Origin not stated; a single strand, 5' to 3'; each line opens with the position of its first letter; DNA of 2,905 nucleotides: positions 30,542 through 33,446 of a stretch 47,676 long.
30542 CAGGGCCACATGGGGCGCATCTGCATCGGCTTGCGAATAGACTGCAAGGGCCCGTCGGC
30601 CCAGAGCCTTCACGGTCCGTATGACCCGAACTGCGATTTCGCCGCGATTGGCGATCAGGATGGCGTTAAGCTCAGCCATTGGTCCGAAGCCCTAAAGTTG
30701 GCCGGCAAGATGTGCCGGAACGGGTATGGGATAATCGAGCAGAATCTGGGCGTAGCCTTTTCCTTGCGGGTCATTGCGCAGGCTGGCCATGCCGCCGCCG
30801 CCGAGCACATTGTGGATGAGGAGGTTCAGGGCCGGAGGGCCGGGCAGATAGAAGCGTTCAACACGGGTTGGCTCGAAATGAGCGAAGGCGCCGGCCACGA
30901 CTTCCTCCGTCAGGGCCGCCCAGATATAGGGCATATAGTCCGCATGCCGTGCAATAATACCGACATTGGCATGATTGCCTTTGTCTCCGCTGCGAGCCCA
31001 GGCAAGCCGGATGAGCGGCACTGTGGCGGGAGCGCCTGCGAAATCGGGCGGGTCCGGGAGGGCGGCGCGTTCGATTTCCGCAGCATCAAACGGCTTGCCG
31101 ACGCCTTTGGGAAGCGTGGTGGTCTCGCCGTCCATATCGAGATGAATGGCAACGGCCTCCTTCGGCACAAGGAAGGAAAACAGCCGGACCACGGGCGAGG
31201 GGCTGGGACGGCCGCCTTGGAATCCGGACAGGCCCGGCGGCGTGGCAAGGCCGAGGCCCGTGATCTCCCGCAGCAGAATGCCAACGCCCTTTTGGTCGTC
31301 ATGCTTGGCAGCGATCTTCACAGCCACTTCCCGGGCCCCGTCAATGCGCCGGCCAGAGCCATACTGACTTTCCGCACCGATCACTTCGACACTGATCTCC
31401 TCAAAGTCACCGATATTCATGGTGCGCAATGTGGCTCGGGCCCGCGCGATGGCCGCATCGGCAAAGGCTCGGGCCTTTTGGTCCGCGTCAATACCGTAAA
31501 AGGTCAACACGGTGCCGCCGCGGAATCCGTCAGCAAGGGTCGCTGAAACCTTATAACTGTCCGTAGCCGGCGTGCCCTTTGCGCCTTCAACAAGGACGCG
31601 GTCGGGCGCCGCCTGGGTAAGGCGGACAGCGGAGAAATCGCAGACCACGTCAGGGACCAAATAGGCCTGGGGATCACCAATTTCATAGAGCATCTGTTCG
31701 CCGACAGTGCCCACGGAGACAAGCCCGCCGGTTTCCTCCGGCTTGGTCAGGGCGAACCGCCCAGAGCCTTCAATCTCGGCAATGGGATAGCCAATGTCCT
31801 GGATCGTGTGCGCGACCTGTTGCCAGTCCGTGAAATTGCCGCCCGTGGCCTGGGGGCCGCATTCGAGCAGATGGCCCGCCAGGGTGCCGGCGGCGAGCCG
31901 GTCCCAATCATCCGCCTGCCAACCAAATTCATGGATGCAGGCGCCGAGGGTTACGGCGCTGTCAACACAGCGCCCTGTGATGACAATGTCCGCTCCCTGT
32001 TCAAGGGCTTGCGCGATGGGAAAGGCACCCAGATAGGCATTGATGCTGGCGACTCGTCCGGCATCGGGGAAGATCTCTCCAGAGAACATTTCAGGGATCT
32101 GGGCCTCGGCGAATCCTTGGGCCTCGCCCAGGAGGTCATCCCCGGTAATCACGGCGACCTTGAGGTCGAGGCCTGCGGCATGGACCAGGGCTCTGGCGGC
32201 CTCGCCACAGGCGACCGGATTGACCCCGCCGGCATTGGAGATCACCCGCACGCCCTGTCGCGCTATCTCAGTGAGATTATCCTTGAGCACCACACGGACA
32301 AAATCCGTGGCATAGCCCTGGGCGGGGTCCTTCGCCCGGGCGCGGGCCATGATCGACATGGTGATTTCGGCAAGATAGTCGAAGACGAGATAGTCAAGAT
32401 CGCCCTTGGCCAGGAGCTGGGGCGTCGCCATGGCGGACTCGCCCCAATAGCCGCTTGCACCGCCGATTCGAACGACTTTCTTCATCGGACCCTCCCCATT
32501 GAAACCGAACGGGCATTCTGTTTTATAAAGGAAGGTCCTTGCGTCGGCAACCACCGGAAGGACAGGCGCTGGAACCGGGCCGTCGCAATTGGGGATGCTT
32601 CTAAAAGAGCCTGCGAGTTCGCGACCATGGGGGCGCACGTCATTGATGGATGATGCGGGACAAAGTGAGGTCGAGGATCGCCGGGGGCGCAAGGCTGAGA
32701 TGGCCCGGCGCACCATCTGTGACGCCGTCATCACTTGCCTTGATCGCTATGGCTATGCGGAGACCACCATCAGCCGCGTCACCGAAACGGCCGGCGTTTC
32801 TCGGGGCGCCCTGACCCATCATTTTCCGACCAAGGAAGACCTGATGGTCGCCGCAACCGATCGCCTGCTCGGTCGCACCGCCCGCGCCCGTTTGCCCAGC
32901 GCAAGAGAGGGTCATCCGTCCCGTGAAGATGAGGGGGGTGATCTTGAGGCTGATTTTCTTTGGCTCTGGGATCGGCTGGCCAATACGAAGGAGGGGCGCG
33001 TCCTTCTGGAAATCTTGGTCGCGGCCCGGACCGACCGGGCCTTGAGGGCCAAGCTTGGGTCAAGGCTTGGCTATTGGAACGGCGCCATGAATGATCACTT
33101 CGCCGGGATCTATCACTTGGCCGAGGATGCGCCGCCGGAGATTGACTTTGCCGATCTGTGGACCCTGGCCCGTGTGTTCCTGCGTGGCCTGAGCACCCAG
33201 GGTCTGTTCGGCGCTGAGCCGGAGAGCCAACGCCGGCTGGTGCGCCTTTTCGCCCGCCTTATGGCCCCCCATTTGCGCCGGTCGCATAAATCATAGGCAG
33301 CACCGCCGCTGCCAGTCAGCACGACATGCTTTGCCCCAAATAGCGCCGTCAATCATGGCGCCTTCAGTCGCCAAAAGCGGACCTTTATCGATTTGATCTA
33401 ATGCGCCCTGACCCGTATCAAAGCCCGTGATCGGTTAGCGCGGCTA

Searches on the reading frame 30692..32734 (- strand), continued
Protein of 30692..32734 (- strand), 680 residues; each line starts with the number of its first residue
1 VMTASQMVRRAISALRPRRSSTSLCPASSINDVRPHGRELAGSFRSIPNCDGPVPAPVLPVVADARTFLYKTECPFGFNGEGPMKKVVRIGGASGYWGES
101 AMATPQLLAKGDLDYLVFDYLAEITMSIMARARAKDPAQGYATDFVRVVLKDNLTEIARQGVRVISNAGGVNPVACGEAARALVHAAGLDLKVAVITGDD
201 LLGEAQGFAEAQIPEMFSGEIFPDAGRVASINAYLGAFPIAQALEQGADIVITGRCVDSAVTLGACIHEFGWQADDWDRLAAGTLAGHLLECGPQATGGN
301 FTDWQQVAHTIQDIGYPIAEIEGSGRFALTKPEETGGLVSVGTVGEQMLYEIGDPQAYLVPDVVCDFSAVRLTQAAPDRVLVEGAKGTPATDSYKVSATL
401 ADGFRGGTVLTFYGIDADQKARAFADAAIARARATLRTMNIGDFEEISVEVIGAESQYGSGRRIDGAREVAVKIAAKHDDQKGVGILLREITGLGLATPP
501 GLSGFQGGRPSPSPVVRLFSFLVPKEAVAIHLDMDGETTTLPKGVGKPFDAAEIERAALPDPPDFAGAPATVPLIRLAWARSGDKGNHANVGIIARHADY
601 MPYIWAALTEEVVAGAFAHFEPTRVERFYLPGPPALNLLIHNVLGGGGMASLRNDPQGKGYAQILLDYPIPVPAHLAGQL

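Call 70: find_encoding_contigs(protein=P0124, flank=8000, max_places=2)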
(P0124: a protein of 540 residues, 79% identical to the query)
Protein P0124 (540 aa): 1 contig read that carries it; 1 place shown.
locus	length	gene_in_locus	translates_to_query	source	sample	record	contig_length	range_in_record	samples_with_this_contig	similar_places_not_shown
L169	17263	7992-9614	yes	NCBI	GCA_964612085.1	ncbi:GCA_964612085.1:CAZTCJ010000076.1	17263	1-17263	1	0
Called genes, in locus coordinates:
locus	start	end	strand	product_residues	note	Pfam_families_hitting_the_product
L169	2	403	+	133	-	?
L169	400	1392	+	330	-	PF00561:Abhydrolase_1, PF12146:Hydrolase_4, PF12697:Abhydrolase_6, PF01738:DLH (faint)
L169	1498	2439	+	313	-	PF13649:Methyltransf_25 (weak), PF13847:Methyltransf_31 (weak), PF08241:Methyltransf_11 (weak), PF08242:Methyltransf_12 (weak)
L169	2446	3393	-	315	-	PF00795:CN_hydrolase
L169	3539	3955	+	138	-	-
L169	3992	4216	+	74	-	-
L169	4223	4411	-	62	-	-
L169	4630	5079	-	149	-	PF01381:HTH_3, PF12844:HTH_19 (weak)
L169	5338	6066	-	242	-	PF00440:TetR_N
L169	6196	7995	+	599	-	PF07287:AtuA, PF23544:AtuA_ferredoxin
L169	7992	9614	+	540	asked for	PF01039:Carboxyl_trans, PF03255:ACCA (faint)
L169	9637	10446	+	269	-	PF00378:ECH_1, PF16113:ECH_2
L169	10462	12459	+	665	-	PF00289:Biotin_carb_N, PF02222:ATP-grasp, PF02786:CPSase_L_D2, PF07478:Dala_Dala_lig_C, PF02785:Biotin_carb_C, PF25917:BSH_RND (faint), PF00364:Biotin_lipoyl, PF25973:BSH_CzcB (faint)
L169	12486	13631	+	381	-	PF03060:NMO, PF01070:FMN_dh (weak)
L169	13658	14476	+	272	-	PF11716:MDMPI_N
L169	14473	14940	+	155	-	-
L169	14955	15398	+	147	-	PF20791:Acyl-ACP_TE_C (faint), PF01643:Acyl-ACP_TE (weak), PF13279:4HBT_2, PF03061:4HBT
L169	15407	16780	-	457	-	PF00817:IMS, PF11799:IMS_C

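Call 75: search_solved_structures(query=L082:11854-13476:+, max_evalue=1e-50, show_alignments=2)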
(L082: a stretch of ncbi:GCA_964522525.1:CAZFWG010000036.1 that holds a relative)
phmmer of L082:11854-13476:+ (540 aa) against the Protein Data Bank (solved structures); distinct sequences matched with E-value up to 1e-50: 27.
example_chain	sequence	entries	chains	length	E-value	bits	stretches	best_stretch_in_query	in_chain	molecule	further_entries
5ikl_B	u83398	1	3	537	1.3e-171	574.9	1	6-539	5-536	Geranyl-CoA carboxylase, beta-subunit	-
3u9r_B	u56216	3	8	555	5.8e-133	447.3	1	1-540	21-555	Methylcrotonyl-CoA carboxylase, beta-subunit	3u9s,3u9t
9tps_A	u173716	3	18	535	1.2e-130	439.7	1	3-539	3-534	Propionyl CoA carboxylase beta subunit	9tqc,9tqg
8j4z_J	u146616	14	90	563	1.3e-121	409.8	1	12-539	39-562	Methylcrotonoyl-CoA carboxylase beta chain, mitochondrial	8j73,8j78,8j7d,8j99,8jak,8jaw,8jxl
9yx0_G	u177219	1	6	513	8e-121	407.2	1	17-539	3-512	Carboxyl transferase domain protein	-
4q0g_A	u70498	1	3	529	4.4e-119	401.5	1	12-522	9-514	Probable acetyl-/propionyl-CoA carboxylase (Beta subunit) AccD1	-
8rth_B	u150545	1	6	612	1.5e-109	370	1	11-521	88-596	methylcrotonoyl-CoA carboxylase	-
8f41_B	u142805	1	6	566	1.5e-105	356.9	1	41-520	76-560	3-methylcrotonyl-CoA carboxylase, beta-subunit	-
8f3d_A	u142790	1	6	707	2.6e-105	356.1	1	41-520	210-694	3-methylcrotonyl-CoA carboxylase beta-subunit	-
1on3_A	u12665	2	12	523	7.9e-69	235.7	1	40-523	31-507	Methylmalonyl-CoA carboxyltransferase 12S subunit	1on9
1vrg_A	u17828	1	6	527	2.1e-65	224.4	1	46-521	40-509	propionyl-CoA carboxylase, beta subunit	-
1x0u_A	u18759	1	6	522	3.8e-63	216.9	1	24-526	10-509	hypothetical methylmalonyl-CoA decarboxylase alpha subunit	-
7w5u_A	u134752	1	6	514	4.5e-61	210.1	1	46-518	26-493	Acetyl-CoA carboxylase complex, beta-chain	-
8pn7_A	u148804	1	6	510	2.2e-60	207.8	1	27-515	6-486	Propionyl-CoA carboxylase beta chain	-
6ybq_A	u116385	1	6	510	2.2e-60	207.8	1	27-515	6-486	Propionyl-CoA carboxylase beta chain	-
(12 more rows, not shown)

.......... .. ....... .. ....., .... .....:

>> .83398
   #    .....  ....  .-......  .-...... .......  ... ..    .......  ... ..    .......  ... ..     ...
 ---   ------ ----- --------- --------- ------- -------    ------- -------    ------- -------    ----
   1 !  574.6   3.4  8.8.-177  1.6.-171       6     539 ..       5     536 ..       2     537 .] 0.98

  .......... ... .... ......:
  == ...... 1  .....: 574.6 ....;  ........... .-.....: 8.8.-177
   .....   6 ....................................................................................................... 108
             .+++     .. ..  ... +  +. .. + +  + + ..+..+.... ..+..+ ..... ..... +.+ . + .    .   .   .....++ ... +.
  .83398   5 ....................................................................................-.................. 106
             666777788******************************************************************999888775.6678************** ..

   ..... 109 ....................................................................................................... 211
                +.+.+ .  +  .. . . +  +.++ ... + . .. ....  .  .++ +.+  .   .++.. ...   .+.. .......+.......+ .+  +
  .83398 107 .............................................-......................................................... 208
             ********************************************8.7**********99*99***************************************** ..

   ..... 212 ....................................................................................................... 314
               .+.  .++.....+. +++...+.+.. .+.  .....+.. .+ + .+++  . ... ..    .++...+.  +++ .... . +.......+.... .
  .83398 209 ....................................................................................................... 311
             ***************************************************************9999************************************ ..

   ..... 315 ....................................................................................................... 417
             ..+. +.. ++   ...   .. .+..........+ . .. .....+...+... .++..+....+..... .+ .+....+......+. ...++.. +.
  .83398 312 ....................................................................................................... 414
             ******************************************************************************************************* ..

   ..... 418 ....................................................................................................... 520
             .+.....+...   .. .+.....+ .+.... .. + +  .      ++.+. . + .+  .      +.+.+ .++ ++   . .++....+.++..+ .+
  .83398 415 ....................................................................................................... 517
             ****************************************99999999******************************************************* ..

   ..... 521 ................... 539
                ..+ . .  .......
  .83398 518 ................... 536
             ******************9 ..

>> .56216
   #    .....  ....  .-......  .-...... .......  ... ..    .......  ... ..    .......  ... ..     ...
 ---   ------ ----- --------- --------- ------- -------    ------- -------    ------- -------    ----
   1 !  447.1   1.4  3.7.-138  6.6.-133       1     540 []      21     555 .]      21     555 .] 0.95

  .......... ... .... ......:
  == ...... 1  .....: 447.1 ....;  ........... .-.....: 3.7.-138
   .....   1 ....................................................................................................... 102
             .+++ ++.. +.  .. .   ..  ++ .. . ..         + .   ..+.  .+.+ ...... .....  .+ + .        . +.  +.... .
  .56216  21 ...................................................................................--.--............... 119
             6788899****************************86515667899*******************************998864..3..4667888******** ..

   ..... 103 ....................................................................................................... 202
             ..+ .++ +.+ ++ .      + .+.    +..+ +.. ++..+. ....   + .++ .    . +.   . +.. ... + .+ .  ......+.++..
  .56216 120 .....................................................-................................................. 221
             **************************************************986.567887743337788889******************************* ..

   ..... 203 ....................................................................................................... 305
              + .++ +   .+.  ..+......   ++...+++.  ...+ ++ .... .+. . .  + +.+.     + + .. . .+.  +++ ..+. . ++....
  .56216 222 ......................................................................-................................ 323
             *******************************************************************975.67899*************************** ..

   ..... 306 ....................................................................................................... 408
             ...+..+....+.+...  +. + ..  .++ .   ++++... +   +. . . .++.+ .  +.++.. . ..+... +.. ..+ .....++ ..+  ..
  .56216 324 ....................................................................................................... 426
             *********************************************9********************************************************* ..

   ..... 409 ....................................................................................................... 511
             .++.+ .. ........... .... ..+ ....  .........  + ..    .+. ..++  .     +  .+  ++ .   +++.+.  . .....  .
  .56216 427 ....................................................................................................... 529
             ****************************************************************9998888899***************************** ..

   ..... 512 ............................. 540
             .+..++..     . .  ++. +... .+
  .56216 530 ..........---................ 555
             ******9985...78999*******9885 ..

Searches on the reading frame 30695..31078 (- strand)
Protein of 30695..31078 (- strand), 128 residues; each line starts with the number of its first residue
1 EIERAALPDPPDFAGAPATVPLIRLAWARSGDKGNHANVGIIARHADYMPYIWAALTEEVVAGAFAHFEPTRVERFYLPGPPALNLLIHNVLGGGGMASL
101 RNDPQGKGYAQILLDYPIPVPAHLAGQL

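Call 51: search_solved_structures(query=window:30695-31078:-, max_evalue=10, show_alignments=2)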
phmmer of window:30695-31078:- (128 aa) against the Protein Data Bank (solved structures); distinct sequences matched with E-value up to 10: 0.

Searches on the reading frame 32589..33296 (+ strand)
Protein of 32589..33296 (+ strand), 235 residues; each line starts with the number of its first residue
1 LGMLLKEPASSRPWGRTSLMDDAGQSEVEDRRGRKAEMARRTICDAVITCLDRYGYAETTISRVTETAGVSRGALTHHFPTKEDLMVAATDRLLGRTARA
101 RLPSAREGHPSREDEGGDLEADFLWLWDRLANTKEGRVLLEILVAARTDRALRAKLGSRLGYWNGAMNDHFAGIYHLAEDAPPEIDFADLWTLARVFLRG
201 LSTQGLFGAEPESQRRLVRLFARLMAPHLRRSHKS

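Call 4: search_protein_families(library=pfam, proteins=[window:32589-33296:+])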
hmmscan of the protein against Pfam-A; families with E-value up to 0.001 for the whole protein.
window:32589-33296:+ (235 aa): 1 family
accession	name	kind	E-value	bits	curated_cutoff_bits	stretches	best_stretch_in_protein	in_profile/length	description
PF00440.29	TetR_N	-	1.6e-12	47.4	24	1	45-88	3-46/47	Bacterial regulatory proteins, tetR family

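Call 31: search_protein_families(library=ncbifam, proteins=[window:32646-33296:+], max_evalue=1e-10)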
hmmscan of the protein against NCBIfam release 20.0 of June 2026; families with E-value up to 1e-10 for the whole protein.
window:32646-33296:+ (216 aa): 1 family
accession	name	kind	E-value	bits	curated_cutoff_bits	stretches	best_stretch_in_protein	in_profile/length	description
NF041196.1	ScbR_bind_reg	equivalog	6.8e-12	46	150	1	17-77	4-64/191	ScbR family autoregulator-binding transcription factor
